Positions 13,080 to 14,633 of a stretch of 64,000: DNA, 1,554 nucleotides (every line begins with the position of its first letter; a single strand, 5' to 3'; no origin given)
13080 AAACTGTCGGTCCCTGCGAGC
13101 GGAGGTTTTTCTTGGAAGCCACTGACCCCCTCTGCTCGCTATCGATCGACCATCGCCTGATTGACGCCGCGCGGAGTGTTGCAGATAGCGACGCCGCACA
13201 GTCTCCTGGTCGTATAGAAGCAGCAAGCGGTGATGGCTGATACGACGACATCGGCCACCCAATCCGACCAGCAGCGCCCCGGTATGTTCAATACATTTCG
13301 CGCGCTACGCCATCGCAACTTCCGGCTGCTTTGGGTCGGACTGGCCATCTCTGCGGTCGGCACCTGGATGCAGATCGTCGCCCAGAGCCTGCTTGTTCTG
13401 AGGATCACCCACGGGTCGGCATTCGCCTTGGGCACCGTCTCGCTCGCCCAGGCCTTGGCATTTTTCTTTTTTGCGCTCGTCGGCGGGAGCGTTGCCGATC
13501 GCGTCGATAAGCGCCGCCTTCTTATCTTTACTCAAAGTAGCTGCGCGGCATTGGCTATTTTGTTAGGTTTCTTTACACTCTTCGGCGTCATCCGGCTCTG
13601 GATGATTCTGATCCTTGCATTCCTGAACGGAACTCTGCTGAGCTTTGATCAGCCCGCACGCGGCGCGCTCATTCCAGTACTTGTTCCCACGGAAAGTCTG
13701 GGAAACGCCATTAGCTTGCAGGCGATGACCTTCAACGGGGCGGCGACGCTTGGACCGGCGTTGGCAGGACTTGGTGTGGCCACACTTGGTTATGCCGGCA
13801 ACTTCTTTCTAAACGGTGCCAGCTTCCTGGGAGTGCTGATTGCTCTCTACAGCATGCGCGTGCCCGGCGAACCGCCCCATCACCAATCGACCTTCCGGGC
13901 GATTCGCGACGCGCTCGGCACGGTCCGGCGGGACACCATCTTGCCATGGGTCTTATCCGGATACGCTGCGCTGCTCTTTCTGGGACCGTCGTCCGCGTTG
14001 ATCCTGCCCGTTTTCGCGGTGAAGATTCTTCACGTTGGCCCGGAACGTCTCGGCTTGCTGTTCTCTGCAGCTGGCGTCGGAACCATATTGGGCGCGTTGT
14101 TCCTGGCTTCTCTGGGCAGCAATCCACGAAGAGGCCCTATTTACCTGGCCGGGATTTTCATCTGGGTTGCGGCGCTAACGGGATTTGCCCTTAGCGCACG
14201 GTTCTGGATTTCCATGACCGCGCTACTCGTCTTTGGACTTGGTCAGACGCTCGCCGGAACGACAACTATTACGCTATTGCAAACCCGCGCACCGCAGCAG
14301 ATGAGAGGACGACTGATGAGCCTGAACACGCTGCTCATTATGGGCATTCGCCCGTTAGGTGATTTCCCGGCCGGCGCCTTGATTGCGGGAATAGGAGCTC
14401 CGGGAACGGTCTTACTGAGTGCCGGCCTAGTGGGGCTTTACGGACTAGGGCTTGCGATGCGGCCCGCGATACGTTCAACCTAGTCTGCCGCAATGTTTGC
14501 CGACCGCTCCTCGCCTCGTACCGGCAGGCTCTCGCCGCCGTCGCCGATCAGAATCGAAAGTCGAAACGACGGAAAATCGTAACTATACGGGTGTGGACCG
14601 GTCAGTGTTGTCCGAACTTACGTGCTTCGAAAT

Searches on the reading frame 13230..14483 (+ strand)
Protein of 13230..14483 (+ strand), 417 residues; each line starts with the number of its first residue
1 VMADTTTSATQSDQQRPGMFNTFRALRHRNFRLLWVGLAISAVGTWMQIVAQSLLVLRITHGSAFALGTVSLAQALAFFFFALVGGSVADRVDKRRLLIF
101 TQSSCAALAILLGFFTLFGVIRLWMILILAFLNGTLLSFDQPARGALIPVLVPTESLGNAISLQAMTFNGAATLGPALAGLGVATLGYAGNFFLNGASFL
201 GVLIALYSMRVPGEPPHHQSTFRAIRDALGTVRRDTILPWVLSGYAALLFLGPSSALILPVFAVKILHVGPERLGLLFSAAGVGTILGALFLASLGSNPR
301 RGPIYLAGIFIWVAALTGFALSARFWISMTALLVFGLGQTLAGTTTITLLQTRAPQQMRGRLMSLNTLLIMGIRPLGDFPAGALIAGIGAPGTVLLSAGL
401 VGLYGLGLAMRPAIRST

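Call 6: search_protein_families(library=pfam, proteins=[window:13230-14483:+], max_evalue=0.001)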
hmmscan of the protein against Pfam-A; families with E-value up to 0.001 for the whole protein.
window:13230-14483:+ (417 aa): 3 families
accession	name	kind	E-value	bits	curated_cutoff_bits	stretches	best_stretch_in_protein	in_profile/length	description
PF05977.19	MFS_3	-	4.2e-46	157.9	27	1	22-400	3-382/524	Transmembrane secretion effector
PF07690.21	MFS_1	-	5.1e-37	128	33.4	2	34-370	1-339/347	Major Facilitator Superfamily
PF00083.30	Sugar_tr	-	4.2e-05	23.1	22.3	1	273-370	47-147/452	Sugar (and other) transporter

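Call 11: find_homologous_proteins(query=window:13230-14483:+, max_evalue=1e-20)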
Query window:13230-14483:+ (417 aa): 2354 proteins with E <= 1e-20 among 8000 candidates; the best 120 are listed.
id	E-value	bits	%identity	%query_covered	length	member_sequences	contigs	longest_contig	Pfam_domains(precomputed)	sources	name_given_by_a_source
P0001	7.1e-257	870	100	100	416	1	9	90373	PF05977.20,PF07690.22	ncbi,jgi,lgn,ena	ncbi:MAG: MFS transporter [Candidatus Korobacteraceae bacterium]|jgi:MFS family permease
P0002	3.0e-239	812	94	100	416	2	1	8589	PF05977.20,PF07690.22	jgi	-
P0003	2.8e-224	763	88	99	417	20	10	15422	PF05977.20,PF07690.22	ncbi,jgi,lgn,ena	ncbi:MAG: MFS transporter [Candidatus Korobacteraceae bacterium]|jgi:MFS family permease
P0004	2.3e-223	760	88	99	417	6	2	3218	PF05977.20,PF07690.22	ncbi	-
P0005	3.6e-221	753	86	100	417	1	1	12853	PF05977.20,PF07690.22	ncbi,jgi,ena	ncbi:MAG TPA: MFS transporter [Terriglobales bacterium]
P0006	4.7e-221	752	86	100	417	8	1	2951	PF05977.20,PF07690.22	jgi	-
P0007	6.9e-221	752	86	100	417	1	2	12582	PF05977.20,PF07690.22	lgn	-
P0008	2.6e-220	750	87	99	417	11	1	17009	PF05977.20,PF00083.31,PF07690.22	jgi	jgi:MFS family permease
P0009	4.1e-220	749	86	100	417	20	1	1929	PF05977.20,PF07690.22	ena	-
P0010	7.5e-220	748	86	100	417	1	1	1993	PF05977.20,PF07690.22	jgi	jgi:predicted MFS family arabinose efflux permease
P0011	8.2e-220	748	86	100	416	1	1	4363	PF05977.20,PF07690.22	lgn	-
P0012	8.5e-220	748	85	100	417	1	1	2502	PF05977.20,PF07690.22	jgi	jgi:MFS family permease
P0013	1.1e-219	748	86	100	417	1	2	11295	PF05977.20,PF07690.22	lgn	-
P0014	3.6e-219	746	86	100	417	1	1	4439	PF05977.20,PF07690.22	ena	-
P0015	8.3e-219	745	84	100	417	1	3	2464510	PF05977.20,PF07690.22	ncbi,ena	ncbi:MAG: MFS transporter [Candidatus Korobacteraceae bacterium]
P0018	3.2e-218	743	87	97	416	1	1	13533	PF05977.20,PF07690.22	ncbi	ncbi:MAG: MFS transporter [Candidatus Korobacteraceae bacterium]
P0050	3.4e-210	716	82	100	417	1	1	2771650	PF05977.20,PF07690.22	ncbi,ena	-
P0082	1.0e-198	679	89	89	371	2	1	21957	PF05977.20,PF07690.22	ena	-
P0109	9.3e-183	626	88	82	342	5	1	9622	PF05977.20,PF07690.22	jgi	jgi:MFS family permease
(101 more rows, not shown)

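Call 12: find_encoding_contigs(protein=P0001, flank=3000, max_places=4)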
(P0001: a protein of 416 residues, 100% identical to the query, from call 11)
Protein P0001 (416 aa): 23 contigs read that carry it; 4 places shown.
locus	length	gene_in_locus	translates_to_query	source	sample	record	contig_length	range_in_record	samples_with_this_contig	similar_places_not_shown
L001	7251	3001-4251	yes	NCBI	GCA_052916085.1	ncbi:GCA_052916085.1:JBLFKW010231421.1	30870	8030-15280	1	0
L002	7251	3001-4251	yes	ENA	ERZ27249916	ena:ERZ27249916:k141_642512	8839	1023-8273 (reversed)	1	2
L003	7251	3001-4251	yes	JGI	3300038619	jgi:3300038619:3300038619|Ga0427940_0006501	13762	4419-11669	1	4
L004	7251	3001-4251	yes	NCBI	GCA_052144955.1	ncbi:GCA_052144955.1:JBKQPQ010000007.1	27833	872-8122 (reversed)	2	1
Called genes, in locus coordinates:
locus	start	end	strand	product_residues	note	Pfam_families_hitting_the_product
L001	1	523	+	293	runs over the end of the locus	-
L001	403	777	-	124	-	-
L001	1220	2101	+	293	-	-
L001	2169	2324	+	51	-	-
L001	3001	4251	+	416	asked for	PF05977:MFS_3, PF07690:MFS_1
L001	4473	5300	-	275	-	PF14378:PAP2_3, PF01569:PAP2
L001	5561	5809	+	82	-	-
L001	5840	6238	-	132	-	-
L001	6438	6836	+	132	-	-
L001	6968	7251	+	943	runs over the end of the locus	PF13620:CarboxypepD_reg, PF13715:CarbopepD_reg_2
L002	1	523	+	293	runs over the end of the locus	-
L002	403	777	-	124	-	-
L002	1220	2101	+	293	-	-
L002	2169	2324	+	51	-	-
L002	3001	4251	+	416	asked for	PF05977:MFS_3, PF07690:MFS_1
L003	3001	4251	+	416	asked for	PF05977:MFS_3, PF07690:MFS_1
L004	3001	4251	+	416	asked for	PF05977:MFS_3, PF07690:MFS_1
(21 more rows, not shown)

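Call 13: find_encoding_contigs(protein=P0015, flank=10000, max_places=2)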
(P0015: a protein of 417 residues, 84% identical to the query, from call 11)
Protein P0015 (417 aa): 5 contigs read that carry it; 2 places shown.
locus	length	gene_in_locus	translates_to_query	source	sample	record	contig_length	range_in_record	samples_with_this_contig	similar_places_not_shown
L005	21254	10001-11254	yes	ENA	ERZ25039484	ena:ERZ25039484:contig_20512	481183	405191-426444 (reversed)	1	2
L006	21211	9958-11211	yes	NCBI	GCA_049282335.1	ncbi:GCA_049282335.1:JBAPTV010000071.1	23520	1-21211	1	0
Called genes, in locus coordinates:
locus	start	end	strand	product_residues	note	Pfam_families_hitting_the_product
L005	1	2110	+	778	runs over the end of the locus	PF00069:Pkinase, PF01636:APH (faint), PF07714:PK_Tyr_Ser-Thr, PF03109:ABC1, PF13428:TPR_14 (faint), PF13432:TPR_16 (faint), PF07719:TPR_2 (faint), PF13414:TPR_11 (faint), +2 more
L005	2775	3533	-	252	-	PF00486:Trans_reg_C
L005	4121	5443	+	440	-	PF01011:PQQ (weak), PF13360:PQQ_2, PF13570:Beta-prop_ACSF4 (weak)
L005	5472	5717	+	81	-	-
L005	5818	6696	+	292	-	-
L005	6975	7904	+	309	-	PF12706:Lactamase_B_2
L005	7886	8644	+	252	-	PF03070:TENA_THI-4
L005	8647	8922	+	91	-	PF05402:PqqD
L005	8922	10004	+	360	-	PF04055:Radical_SAM, PF13186:SPASM (weak)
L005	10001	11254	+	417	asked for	PF05977:MFS_3, PF07690:MFS_1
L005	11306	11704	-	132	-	PF01243:PNPOx_N (weak)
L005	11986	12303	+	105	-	-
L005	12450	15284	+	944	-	PF13620:CarboxypepD_reg, PF13715:CarbopepD_reg_2, PF07715:Plug (weak)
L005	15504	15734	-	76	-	-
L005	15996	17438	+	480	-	PF00282:Pyridoxal_deC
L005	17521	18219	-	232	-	-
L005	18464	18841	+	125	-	PF17329:DUF5367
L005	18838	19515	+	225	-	PF00440:TetR_N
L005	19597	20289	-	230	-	-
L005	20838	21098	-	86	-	-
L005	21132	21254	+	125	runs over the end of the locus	-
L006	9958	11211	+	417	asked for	PF05977:MFS_3, PF07690:MFS_1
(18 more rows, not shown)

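Call 14: find_encoding_contigs(protein=P0050, flank=10000, max_places=2)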
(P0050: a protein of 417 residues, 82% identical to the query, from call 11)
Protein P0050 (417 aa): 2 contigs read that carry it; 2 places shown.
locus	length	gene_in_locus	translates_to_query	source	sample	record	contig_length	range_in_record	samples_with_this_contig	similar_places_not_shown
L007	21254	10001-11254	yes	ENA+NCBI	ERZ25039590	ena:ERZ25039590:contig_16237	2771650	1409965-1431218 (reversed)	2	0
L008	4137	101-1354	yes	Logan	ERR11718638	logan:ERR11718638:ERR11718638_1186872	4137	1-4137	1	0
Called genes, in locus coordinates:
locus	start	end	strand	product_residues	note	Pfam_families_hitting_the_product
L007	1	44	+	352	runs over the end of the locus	PF01168:Ala_racemase_N, PF00842:Ala_racemase_C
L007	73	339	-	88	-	-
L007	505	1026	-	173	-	-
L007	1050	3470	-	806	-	PF13620:CarboxypepD_reg (weak)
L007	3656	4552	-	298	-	PF00753:Lactamase_B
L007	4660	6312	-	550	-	PF01011:PQQ (faint), PF13570:Beta-prop_ACSF4 (faint), PF13360:PQQ_2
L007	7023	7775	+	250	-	PF12706:Lactamase_B_2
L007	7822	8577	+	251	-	PF03070:TENA_THI-4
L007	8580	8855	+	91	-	PF05402:PqqD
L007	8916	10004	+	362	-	PF04055:Radical_SAM, PF13186:SPASM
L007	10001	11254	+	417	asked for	PF05977:MFS_3, PF07690:MFS_1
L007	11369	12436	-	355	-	PF02239:Cytochrom_D1 (faint), PF10282:Lactonase (faint), PF21783:YNCE (faint), PF22494:choice_anch_I (faint), PF23381:Beta-prop_IFT122_1st (faint), PF23414:Beta-prop_EML_2 (faint), PF25172:Beta-prop_WDR3_2nd (faint), PF25174:Beta-prop_THOC3 (weak), +1 more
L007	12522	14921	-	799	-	PF00270:DEAD, PF00271:Helicase_C, PF08482:HrpB_C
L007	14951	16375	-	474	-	PF18195:GatD_N, PF00710:Asparaginase, PF17763:Asparaginase_C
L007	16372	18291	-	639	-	PF02934:GatB_N, PF02637:GatB_Yqey (faint)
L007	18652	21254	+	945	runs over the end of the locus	PF03699:UPF0182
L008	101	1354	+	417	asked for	PF05977:MFS_3, PF07690:MFS_1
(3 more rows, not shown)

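Call 27: find_related_loci(query=window:13233-14483:+, collection=metagenome_contigs, flank=5000)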
Query window:13233-14483:+ (416 aa) in metagenome_contigs; peptide patterns used: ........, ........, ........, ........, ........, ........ (x = any residue, [..] = any of these).
600 stretches matched a pattern (row limit reached: there are more); 537 encode a relative of the query (tblastn E <= 1e-3); the best 80 are kept; 80 distinct loci.
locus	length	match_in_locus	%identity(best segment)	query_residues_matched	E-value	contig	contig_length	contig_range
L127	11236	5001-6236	87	5-416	0e+0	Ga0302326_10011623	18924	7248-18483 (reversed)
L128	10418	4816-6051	88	5-416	0e+0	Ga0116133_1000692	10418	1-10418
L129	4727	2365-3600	88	5-416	0e+0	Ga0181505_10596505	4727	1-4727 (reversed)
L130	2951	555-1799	87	2-416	0e+0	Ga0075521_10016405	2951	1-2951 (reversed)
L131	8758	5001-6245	86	2-416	0e+0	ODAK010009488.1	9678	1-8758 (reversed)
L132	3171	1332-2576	81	2-415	0e+0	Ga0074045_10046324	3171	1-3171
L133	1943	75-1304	81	6-415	0e+0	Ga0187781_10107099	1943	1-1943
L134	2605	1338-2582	78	2-416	0e+0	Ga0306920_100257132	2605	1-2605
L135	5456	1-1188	81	21-415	0e+0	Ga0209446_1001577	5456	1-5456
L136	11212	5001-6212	79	11-412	0e+0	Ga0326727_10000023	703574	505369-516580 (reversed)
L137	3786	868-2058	79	17-415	0e+0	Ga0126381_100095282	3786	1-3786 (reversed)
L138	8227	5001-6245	79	2-416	0e+0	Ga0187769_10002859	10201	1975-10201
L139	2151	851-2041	77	14-410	0e+0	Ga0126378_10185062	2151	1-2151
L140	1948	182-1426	75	3-415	0e+0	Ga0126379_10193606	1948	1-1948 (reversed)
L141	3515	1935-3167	73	4-414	0e+0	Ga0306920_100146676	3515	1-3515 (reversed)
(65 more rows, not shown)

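Call 28: find_encoding_contigs(protein=P0002, flank=5000, max_places=3)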
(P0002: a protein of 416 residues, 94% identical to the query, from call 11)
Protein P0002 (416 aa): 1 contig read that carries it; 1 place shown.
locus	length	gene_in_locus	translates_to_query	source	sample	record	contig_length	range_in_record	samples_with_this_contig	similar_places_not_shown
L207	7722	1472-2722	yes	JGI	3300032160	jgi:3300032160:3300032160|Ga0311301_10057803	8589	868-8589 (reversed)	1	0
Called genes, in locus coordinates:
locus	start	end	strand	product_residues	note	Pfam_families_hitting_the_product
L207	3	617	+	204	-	?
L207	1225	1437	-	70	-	-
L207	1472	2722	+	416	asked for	PF05977:MFS_3, PF07690:MFS_1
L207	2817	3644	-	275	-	PF14378:PAP2_3, PF01569:PAP2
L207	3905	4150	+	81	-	-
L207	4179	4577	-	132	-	PF01243:PNPOx_N (weak)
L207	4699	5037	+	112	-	-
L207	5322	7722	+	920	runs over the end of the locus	PF13620:CarboxypepD_reg, PF13715:CarbopepD_reg_2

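Call 29: find_encoding_contigs(protein=P0003, flank=5000, max_places=6)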
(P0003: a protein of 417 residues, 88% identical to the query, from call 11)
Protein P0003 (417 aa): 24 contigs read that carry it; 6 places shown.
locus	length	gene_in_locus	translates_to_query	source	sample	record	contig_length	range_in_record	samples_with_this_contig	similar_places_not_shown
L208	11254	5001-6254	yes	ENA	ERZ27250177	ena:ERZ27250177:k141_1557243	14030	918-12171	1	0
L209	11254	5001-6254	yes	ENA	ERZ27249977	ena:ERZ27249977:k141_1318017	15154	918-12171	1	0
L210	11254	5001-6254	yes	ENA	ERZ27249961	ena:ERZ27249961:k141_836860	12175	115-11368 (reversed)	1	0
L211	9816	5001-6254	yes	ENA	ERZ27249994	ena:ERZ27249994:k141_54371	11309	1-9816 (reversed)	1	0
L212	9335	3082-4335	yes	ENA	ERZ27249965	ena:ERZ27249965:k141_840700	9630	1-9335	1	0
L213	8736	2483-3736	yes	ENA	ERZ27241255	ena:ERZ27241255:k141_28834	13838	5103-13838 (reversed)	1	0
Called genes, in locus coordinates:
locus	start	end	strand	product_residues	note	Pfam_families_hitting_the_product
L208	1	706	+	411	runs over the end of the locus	PF01011:PQQ (faint), PF13570:Beta-prop_ACSF4 (faint), PF13360:PQQ_2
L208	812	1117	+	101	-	-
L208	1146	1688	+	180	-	-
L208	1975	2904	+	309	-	PF12706:Lactamase_B_2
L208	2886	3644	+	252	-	PF03070:TENA_THI-4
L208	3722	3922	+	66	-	PF05402:PqqD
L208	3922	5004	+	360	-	PF04055:Radical_SAM, PF13186:SPASM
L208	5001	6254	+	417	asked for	PF05977:MFS_3, PF07690:MFS_1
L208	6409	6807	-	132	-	PF01243:PNPOx_N (weak)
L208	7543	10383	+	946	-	PF13620:CarboxypepD_reg, PF13715:CarbopepD_reg_2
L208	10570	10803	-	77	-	-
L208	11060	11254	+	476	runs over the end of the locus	PF00282:Pyridoxal_deC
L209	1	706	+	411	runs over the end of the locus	PF01011:PQQ (faint), PF13570:Beta-prop_ACSF4 (faint), PF13360:PQQ_2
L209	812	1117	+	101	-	-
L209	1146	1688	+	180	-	-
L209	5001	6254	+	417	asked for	PF05977:MFS_3, PF07690:MFS_1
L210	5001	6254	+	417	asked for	PF05977:MFS_3, PF07690:MFS_1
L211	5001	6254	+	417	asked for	PF05977:MFS_3, PF07690:MFS_1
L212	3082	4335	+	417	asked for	PF05977:MFS_3, PF07690:MFS_1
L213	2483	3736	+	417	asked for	PF05977:MFS_3, PF07690:MFS_1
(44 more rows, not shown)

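Call 30: find_encoding_contigs(protein=P0018, flank=5000, max_places=3)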
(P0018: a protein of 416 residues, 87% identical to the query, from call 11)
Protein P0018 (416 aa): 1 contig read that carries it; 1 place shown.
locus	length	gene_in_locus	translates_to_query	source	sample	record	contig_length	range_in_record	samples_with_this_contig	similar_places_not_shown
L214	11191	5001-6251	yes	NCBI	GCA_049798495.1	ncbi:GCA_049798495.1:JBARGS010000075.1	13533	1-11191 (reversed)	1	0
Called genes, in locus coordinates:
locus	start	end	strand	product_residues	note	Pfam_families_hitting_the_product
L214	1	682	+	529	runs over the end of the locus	PF01011:PQQ (weak), PF13360:PQQ_2, PF13570:Beta-prop_ACSF4 (weak), PF13360:PQQ_2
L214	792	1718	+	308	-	-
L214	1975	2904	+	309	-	PF12706:Lactamase_B_2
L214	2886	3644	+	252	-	PF03070:TENA_THI-4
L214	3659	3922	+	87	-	PF05402:PqqD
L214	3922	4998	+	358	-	PF04055:Radical_SAM, PF13186:SPASM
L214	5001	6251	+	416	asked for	PF05977:MFS_3, PF07690:MFS_1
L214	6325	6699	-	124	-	PF26077:BSH_Fcp1 (faint), PF25917:BSH_RND, PF25973:BSH_CzcB (faint), PF00364:Biotin_lipoyl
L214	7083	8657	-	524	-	PF01039:Carboxyl_trans, PF03255:ACCA, PF06833:MdcE (faint)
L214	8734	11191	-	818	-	PF08545:ACP_syn_III, PF08541:ACP_syn_III_C, PF00106:adh_short, PF08659:KR, PF13561:adh_short_C2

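Call 34: find_encoding_contigs(protein=P0082, flank=5000, max_places=3)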
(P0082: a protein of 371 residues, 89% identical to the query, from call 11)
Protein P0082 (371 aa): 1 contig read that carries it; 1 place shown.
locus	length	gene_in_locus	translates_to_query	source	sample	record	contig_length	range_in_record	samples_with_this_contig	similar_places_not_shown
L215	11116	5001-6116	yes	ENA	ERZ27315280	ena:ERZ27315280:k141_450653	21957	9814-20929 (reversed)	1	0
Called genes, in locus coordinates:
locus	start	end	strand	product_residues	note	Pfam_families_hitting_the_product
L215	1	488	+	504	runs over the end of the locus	?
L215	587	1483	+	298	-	PF00753:Lactamase_B (weak)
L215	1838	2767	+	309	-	PF12706:Lactamase_B_2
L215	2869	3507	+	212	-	PF03070:TENA_THI-4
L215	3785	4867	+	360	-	PF04055:Radical_SAM, PF13186:SPASM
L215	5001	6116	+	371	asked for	PF05977:MFS_3, PF07690:MFS_1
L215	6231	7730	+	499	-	PF00089:Trypsin, PF13365:Trypsin_2, PF14685:PDZ_Tricorn (faint), PF00595:PDZ, PF13180:PDZ_2, PF17820:PDZ_6, PF13180:PDZ_2 (weak)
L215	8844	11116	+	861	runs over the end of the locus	PF00630:Filamin (faint), PF16640:Big_3_5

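Call 35: find_encoding_contigs(protein=P0109, flank=5000, max_places=3)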
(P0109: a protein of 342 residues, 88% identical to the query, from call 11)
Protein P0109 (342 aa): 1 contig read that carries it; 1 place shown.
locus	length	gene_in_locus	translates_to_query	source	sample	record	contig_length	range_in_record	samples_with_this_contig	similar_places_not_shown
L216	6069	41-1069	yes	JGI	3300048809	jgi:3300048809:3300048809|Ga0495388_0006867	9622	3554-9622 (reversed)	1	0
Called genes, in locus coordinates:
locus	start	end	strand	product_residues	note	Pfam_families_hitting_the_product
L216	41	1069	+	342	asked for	PF05977:MFS_3, PF07690:MFS_1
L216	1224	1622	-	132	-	PF01243:PNPOx_N (weak)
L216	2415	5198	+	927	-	PF13620:CarboxypepD_reg, PF13715:CarbopepD_reg_2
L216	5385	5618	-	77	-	-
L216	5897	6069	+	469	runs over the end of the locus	PF00282:Pyridoxal_deC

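Call 36: find_encoding_contigs(protein=P0004, flank=5000, max_places=3)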
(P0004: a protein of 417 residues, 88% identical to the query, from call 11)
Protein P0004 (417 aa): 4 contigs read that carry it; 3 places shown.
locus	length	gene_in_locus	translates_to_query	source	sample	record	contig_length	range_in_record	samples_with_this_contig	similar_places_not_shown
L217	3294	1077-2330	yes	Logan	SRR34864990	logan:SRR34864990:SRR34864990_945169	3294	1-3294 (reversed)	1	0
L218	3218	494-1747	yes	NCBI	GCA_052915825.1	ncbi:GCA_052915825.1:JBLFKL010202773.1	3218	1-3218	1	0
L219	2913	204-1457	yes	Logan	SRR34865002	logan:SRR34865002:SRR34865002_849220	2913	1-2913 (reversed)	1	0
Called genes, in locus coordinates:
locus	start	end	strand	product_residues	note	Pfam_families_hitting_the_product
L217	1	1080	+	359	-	?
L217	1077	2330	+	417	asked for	PF05977:MFS_3, PF07690:MFS_1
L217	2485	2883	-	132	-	PF01243:PNPOx_N (weak)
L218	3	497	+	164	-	?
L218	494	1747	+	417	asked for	PF05977:MFS_3, PF07690:MFS_1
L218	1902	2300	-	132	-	PF01243:PNPOx_N (weak)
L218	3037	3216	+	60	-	?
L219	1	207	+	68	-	?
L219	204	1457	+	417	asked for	PF05977:MFS_3, PF07690:MFS_1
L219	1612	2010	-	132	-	PF01243:PNPOx_N (weak)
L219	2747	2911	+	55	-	?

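Call 69: search_protein_families(library=ncbifam, proteins=[window:13233-14483:+], max_evalue=0.001)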
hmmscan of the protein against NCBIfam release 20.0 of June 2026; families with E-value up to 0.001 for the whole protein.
window:13233-14483:+ (416 aa): 10 families
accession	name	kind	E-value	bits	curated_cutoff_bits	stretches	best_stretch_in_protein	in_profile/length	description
TIGR00900.1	2A0121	subfamily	2.3e-55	188.4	319.6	1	30-388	1-364/364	H+ Antiporter protein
NF007792.0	PRK10489.1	equivalog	6.1e-44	150.7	324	1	26-398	15-382/419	enterobactin transporter EntS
NF012178.0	tet_MFS_V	exception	1.8e-22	80.1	640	1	25-402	5-388/409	tetracycline efflux MFS transporter Tet(V)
NF006386.0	PRK08633.1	equivalog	2.6e-15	55.3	1221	1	41-368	23-366/1147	acyl-[ACP]--phospholipid O-acyltransferase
NF000245.1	macrolide_MefA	exception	3e-15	56.2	675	1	28-400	9-386/405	macrolide efflux MFS transporter Mef(A)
NF052575.1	MFS_efflux_Tap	equivalog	3e-14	52.8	625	1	35-394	11-378/401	multidrug efflux MFS transporter Tap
TIGR00881.1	2A0104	subfamily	1.2e-12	47.6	407.75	1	65-215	31-175/379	phosphoglycerate transporter protein PgtP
TIGR00880.1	2_A_01_02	superfamily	1.9e-08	34.5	131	2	71-206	5-135/141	multidrug resistance protein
NF000051.1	macrolide_MefB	exception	1.9e-08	33.7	800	1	28-390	9-375/409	macrolide efflux MFS transporter Mef(B)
NF000246.1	macrolide_MefC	exception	2.3e-07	30.2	870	1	29-404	9-389/407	macrolide efflux MFS transporter Mef(C)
